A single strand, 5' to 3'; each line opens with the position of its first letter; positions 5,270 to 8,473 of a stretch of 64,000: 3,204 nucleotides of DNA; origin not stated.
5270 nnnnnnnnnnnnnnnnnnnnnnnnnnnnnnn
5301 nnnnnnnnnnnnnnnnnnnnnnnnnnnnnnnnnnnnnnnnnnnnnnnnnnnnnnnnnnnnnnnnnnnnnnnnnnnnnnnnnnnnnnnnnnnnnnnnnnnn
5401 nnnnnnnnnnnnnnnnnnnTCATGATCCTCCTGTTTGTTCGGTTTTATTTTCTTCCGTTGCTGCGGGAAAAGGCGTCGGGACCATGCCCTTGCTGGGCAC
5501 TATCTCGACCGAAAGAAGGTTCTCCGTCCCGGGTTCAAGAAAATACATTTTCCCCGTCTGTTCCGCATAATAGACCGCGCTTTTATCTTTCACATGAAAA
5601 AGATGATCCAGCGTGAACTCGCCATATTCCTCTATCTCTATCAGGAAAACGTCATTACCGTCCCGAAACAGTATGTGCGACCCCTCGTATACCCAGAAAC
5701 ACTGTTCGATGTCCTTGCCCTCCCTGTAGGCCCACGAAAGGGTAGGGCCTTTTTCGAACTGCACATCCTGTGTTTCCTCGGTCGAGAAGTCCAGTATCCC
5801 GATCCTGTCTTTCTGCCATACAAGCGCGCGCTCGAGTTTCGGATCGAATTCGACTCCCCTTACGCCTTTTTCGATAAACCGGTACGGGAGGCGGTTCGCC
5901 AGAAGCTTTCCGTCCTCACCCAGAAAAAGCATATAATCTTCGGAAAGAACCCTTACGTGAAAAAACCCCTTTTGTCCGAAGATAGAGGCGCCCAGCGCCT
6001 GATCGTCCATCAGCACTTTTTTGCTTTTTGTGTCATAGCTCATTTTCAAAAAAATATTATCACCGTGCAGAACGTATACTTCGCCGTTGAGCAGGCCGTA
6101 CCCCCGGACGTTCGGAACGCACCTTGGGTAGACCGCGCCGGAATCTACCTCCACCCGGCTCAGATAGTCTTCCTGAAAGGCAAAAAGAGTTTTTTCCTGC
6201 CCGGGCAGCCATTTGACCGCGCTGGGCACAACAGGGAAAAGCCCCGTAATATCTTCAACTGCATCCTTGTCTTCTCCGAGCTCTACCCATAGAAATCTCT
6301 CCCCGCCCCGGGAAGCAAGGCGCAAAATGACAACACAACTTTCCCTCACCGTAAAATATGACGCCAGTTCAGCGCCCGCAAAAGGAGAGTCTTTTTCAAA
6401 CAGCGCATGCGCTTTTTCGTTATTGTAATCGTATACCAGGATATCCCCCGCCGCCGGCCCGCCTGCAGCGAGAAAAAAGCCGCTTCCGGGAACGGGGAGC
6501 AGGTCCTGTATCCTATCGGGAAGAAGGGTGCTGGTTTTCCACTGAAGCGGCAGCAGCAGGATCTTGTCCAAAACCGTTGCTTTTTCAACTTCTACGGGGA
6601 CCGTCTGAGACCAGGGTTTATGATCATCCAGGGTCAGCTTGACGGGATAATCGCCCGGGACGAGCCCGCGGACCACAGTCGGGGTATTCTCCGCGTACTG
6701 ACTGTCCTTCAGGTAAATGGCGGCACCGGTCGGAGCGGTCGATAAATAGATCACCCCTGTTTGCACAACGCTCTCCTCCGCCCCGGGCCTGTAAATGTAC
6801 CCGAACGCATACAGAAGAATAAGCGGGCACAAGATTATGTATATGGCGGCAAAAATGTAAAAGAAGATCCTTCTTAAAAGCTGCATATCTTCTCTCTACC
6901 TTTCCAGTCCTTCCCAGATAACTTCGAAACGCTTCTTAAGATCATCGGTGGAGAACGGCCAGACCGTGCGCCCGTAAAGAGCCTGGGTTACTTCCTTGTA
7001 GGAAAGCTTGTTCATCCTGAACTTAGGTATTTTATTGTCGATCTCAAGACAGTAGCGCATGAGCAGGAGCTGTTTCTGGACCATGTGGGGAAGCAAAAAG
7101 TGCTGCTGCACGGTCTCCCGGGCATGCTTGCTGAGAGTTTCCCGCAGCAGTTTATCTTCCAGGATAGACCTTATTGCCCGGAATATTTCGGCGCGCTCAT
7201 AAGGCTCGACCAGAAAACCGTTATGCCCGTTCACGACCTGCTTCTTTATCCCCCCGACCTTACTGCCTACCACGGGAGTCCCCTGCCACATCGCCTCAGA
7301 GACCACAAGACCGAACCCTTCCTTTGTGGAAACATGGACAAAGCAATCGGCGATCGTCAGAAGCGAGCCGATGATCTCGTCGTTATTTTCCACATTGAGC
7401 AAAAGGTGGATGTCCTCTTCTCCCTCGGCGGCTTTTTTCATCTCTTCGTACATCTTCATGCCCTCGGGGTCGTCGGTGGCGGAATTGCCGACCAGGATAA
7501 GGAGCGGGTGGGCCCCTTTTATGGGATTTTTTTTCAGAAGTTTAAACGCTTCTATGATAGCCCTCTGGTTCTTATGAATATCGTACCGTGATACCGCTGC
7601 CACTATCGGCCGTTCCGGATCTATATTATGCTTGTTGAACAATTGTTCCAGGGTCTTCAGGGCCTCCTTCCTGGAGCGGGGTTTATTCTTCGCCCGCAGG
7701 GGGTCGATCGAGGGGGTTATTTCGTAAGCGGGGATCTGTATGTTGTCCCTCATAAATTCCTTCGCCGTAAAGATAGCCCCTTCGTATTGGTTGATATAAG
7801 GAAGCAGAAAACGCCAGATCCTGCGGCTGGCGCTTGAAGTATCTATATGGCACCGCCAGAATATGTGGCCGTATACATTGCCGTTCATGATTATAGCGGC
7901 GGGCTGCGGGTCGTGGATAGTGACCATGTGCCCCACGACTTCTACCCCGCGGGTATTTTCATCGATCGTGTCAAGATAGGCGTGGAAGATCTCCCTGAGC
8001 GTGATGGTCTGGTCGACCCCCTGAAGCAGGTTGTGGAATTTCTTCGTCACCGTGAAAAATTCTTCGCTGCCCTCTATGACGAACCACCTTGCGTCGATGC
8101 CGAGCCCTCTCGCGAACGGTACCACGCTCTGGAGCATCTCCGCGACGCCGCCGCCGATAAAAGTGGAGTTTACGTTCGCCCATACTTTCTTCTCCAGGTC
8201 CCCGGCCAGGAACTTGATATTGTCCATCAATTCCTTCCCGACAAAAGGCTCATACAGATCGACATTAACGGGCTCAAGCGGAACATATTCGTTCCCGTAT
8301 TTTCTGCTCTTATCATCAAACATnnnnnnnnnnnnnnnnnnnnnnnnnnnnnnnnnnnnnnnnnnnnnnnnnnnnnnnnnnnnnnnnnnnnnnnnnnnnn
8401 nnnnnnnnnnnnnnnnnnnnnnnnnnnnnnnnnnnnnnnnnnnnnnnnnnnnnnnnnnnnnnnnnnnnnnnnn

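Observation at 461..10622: Co-oriented glycan synthase / hydrolase / PilZ locus fused to trehalose biosynthesis genes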

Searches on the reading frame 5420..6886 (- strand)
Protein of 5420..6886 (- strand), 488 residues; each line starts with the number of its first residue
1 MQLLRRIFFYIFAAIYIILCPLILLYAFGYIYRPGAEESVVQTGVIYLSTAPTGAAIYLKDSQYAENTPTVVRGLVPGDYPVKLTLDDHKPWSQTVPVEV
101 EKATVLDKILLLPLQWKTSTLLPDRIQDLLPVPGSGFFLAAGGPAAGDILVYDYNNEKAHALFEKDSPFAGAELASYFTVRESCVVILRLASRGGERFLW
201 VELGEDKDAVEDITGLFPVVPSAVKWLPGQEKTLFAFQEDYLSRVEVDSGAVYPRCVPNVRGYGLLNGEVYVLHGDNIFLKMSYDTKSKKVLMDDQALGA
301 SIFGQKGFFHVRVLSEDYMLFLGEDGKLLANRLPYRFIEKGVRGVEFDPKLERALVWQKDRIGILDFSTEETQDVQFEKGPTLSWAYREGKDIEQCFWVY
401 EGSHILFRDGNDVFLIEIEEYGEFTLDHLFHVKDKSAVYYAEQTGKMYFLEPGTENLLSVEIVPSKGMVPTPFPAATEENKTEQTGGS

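Call 4: search_protein_families(library=pfam, proteins=[window:5420-6886:-], max_evalue=0.01)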
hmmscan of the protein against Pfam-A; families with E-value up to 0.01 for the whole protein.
window:5420-6886:- (488 aa): 1 family
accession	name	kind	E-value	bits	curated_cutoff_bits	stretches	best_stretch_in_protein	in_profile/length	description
PF08308.17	PEGA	-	1e-07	32.2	20.8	1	44-107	2-64/71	PEGA domain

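Call 5: search_protein_families(library=ncbifam, proteins=[window:5420-6886:-], max_evalue=0.01)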
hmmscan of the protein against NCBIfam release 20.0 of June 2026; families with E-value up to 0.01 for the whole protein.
window:5420-6886:- (488 aa): 0 families

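Call 25: find_homologous_proteins(query=window:5420-6886:-)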
Query window:5420-6886:- (488 aa): 106 proteins with E <= 0.001 among 8000 candidates.
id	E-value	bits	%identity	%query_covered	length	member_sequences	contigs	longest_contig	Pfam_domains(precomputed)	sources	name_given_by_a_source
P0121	0.0e+0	1120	100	100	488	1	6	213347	PF08308.18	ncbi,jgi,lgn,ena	-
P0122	4.3e-198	677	59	99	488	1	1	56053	PF08308.18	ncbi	ncbi:PEGA domain-containing protein [Candidatus Omnitrophota bacterium]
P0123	1.0e-194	666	59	99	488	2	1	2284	PF08308.18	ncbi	ncbi:PEGA domain-containing protein [Candidatus Omnitrophota bacterium]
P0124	1.7e-188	646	57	100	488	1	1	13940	PF08308.18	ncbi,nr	ncbi:MAG: PEGA domain-containing protein [Candidatus Omnitrophota bacterium]|nr:PEGA domain-containi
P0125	2.6e-182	625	54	100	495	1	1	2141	PF08308.18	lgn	-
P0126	2.4e-181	622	57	96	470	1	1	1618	PF08308.18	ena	-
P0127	5.8e-181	621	58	96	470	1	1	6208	PF08308.18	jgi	jgi:hypothetical protein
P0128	7.3e-181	620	58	96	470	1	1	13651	PF08308.18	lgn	-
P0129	4.9e-178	611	56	97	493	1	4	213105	PF08308.18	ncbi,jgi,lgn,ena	-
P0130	4.6e-177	608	55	99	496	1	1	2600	PF08308.18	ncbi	ncbi:MAG: PEGA domain-containing protein [Candidatus Omnitrophota bacterium]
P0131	2.6e-175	602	56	96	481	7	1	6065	PF08308.18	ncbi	ncbi:MAG: PEGA domain-containing protein [Candidatus Omnitrophota bacterium]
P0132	6.3e-173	594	52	99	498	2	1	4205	PF08308.18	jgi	-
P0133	9.0e-172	590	52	99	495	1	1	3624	PF08308.18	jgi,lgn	jgi:hypothetical protein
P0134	1.1e-167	577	51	99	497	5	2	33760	PF08308.18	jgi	jgi:hypothetical protein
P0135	1.5e-162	560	51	97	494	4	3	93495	PF08308.18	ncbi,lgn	ncbi:MAG: PEGA domain-containing protein [Candidatus Omnitrophota bacterium]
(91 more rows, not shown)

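Call 39: predict_structure(alignment_id=A3)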
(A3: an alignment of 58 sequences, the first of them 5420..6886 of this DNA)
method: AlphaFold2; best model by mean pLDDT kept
length: 488 residues; sequences in the alignment: 58
mean_pLDDT: 88.0   pTM: 0.82
mean pLDDT of the five models: 88.0, 87.9, 87.4, 86.1, 86.1
residues with pLDDT >= 90: 360; 70-90: 74; 50-70: 18; < 50: 36
segments of 3 or more residues with pLDDT < 50: 33-40, 371-376, 468-488
pLDDT, mean of each block of 10 residues (from residue 1): 86 88 69 45 82 94 92 89 96 91 88 95 93 96 95 95 92 96 97 94 94 95 96 96 96 96 96 96 94 93 93 90 95 88 93 95 85 53 93 97 96 91 85 96 95 95 70 37 31
secondary structure, 60 per line:
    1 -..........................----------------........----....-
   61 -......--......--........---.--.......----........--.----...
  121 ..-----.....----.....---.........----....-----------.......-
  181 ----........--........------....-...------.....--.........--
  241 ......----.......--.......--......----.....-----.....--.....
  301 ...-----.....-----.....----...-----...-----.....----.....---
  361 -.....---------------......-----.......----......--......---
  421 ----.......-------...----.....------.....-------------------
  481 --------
elements in order: H2-27 E44-51 E56-59 E62-67 E70-75 E78-85 E92-98 E103-110 E118-122 E128-132 E137-141 E149-153 E158-161 E173-179 E185-192 E195-202 E209-212 E223-227 E230-238 E241-246 E251-257 E260-266 E269-274 E279-283 E289-293 H296-303 E309-313 E319-323 E328-330 E336-338 E344-348 E353-357 E362-366 E382-387 E393-399 E404-409 E412-417 E425-431 E439-441 E446-450 E457-461

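Call 41: fold_search(model_id=the predicted structure, library=pdb)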
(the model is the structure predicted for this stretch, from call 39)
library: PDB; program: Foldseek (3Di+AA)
matches with E <= 10: 1701; with E <= 0.001: 1148
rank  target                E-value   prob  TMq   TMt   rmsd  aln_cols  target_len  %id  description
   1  3bws_A                1.6e-10  1.00  0.35  0.40  16.1       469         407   10  Crystal structure of the leptospiral antigen Lp49 (released 2008-10-07)
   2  5mzh_A                1.1e-09  1.00  0.48  0.56  11.1       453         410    7  Crystal structure of ODA16 from Chlamydomonas reinhardtii (released 2017-03-22)
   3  6zqa_UU               2.3e-09  1.00  0.27  0.18  26.8       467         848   12  Cryo-EM structure of the 90S pre-ribosome from Saccharomyces cerevisiae, state A (Poly-Ala) (released 2020-09-23)
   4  8fl0_NJ               4.0e-09  1.00  0.46  0.47  12.6       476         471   10  Human nucleolar pre-60S ribosomal subunit (State H) (released 2023-07-12)
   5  8rl2_CG               4.2e-09  1.00  0.43  0.45  13.5       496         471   11  Human pre-60S - State 5 (released 2025-01-15)
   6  8bbf_A                4.8e-09  1.00  0.32  0.21  21.0       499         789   10  Structure of the IFT-A complex; IFT-A1 module (released 2022-12-07)
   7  8bbg_A                5.6e-09  1.00  0.32  0.14  19.2       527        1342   10  Structure of the IFT-A complex; anterograde IFT-A train model (released 2022-12-21)
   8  3prw                  9.5e-09  1.00  0.40  0.51   7.5       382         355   12  Crystal structure of the lipoprotein BamB (released 2011-01-19)
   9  8otz_f                1.0e-08  1.00  0.29  0.24  22.1       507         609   10  48-nm repeat of the native axonemal doublet microtubule from bovine sperm (released 2023-11-22)
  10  3p1l                  1.2e-08  1.00  0.41  0.52   8.1       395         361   14  Crystal structure of Escherichia coli BamB, a lipoprotein component of the beta-barrel assembly machinery complex, nativ (released 2010-12-22)
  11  7uoo_x                1.3e-08  1.00  0.46  0.45  12.5       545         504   11  Nucleoplasmic pre-60S intermediate of the Nog2 containing pre-rotation state (released 2023-03-15)
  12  3jct_x                1.6e-08  1.00  0.42  0.42  10.6       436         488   10  Cryo-em structure of eukaryotic pre-60S ribosomal subunits (released 2016-06-01)
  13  6nd4_T                1.6e-08  1.00  0.28  0.19  24.8       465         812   12  Conformational switches control early maturation of the eukaryotic small ribosomal subunit (released 2019-06-19)
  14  7mq8_LR               1.6e-08  1.00  0.21  0.16  26.7       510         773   11  Cryo-EM structure of the human SSU processome, state pre-A1 (released 2021-09-22)
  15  3q54                  1.6e-08  1.00  0.40  0.51   7.9       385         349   14  Crystal structure of Escherichia coli BamB (released 2012-05-09)
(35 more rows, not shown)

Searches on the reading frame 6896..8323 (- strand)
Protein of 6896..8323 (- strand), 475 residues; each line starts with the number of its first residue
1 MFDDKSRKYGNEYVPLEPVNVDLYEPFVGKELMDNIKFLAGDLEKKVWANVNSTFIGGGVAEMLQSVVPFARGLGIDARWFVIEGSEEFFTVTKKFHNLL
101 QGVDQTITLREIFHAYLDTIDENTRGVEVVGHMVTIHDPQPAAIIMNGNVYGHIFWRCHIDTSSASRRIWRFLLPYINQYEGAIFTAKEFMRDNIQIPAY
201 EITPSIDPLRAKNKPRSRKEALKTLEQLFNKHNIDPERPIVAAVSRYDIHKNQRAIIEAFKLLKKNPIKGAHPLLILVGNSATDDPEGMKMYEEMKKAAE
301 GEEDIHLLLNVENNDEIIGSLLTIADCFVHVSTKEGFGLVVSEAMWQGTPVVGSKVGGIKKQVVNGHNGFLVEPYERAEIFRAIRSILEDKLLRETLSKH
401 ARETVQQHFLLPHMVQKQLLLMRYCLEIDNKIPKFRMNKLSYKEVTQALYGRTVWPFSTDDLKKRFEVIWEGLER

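Call 4: search_protein_families(library=pfam, proteins=[window:6896-8323:-], max_evalue=0.01)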
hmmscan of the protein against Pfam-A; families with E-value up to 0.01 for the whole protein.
window:6896-8323:- (475 aa): 4 families
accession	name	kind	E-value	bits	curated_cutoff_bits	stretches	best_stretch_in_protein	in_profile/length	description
PF21269.3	TreT_GT1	-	3e-47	160.3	27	1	50-191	1-143/144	Trehalose synthase, N-terminal domain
PF00534.26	Glycos_transf_1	-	2.3e-36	125.4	26.4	1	227-403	4-171/172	Glycosyl transferases group 1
PF13692.12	Glyco_trans_1_4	-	1.1e-22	81.2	27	1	239-390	2-142/142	Glycosyl transferases group 1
PF20706.3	GT4-conflict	-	5.5e-08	32.6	26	1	238-361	197-318/385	Family 4 Glycosyltransferase in conflict systems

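Call 5: search_protein_families(library=ncbifam, proteins=[window:6896-8323:-], max_evalue=0.01)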
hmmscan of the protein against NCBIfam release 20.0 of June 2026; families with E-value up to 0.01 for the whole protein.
window:6896-8323:- (475 aa): 37 families (the best 25 are shown)
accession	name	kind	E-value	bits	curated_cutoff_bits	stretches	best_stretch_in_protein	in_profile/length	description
NF041139.1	TreT_Thcocales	equivalog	2.7e-90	303.1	775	1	21-422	14-409/412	trehalose synthase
TIGR03088.1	stp2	hypoth_equivalog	1.4e-24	86.9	409.05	1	167-421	127-369/374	TIGR03088 family PEP-CTERM/XrtA system glycosyltransferase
TIGR03999.1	thiol_BshA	equivalog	1.1e-23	83.8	273.7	1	226-418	187-366/375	N-acetyl-alpha-D-glucosaminyl L-malate synthase BshA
NF041876.1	EPS_EpsE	equivalog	1.2e-20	74.2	400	1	241-409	217-380/389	exopolysaccharide biosynthesis GT4 family glycosyltransferase EpsE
TIGR02149.1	glgA_Coryne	subfamily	1.3e-19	70.6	302.4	1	224-419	190-384/391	glycogen synthase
TIGR04047.1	MSMEG_0565_glyc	hypoth_equivalog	3.7e-17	62.5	259.85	1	193-408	155-358/373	MSMEG_0565 family glycosyltransferase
NF053787.1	GlcN_PG_synth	equivalog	4.4e-17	62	480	1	307-418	245-352/361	N-acetylglucosaminyl phosphatidylglycerol synthase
TIGR03449.1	mycothiol_MshA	equivalog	1.1e-15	57.4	462.5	1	233-405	215-384/406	D-inositol-3-phosphate glycosyltransferase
NF038295.1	EPS_HpsP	equivalog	1.3e-15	57.3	550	1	222-417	191-379/388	hormogonium polysaccharide biosynthesis glycosyltransferase HpsP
TIGR02472.1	sucr_P_syn_N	equivalog_domain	2.3e-14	53.1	576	2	327-420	343-436/439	sucrose-phosphate synthase, putative, glycosyltransferase domain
NF047684.1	TeichurnBiosyTuaC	equivalog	8.7e-12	44.7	550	1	292-410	259-374/391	teichuronic acid biosynthesis protein TuaC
NF047880.1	glyco_SdgA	exception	7.2e-11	41.3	800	1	288-408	357-474/488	serine-aspartate repeat adhesin O-glycosyltransferase SdgA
TIGR02470.1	sucr_synth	equivalog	1.1e-10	40.3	810.4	1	235-389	547-708/784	sucrose synthase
NF012028.0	PRK15484.1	subfamily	1.5e-10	40.7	618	1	227-417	182-370/380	lipopolysaccharide N-acetylglucosaminyltransferase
NF038229.1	Glyco4_Geo_Pelo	equivalog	2.5e-09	36.6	400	1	316-409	229-320/338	GPMC system family 4 glycosyltransferase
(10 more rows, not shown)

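Call 52: search_solved_structures(query=window:6896-8323:-, max_evalue=0.001)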
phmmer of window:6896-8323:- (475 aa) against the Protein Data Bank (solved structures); distinct sequences matched with E-value up to 0.001: 58.
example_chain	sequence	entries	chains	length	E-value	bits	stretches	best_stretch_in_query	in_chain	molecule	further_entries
6zj4_AAA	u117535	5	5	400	3.2e-88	299.7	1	21-425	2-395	Trehalose phosphorylase/synthase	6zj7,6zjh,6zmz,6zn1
2x6q_A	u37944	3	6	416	1.1e-79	271.6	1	22-419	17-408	TREHALOSE-SYNTHASE TRET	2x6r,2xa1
2xa2_A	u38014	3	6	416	7e-79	269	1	22-419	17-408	TREHALOSE-SYNTHASE TRET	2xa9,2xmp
5d00_A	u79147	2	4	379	5.2e-15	58.4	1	225-415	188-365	N-acetyl-alpha-D-glucosaminyl L-malate synthase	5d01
2jjm_A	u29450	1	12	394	1.2e-13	53.8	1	223-417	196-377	GLYCOSYL TRANSFERASE, GROUP 1 FAMILY PROTEIN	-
3mbo_A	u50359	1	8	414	1.4e-13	53.7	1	223-417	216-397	Glycosyltransferase, group 1 family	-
6kih_A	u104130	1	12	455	1.4e-12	50.3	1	233-437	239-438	Tll1590 protein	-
6n1x_A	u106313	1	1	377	9.6e-12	47.6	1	215-409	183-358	Glycosyltransferase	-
6d9t_A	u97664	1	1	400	9.9e-12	47.5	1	216-409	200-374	Glycosyl transferase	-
4xso_B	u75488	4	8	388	9.9e-11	44.2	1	318-411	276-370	Alr3699 protein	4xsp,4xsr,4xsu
5i45_A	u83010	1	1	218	2e-09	40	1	260-409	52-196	Glycosyl transferases group 1 family protein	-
3c4q_A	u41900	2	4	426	5.1e-08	35.3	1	238-402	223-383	Predicted glycosyltransferases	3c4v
3c48_A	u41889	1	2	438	5.5e-08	35.2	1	238-402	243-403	Predicted glycosyltransferases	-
9dcm_B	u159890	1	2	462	9.6e-07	31.1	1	285-414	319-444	Sucrose-phosphate synthase-like protein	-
8vrf_B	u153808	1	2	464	9.7e-07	31.1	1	285-414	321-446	Sucrose-phosphate synthase-like protein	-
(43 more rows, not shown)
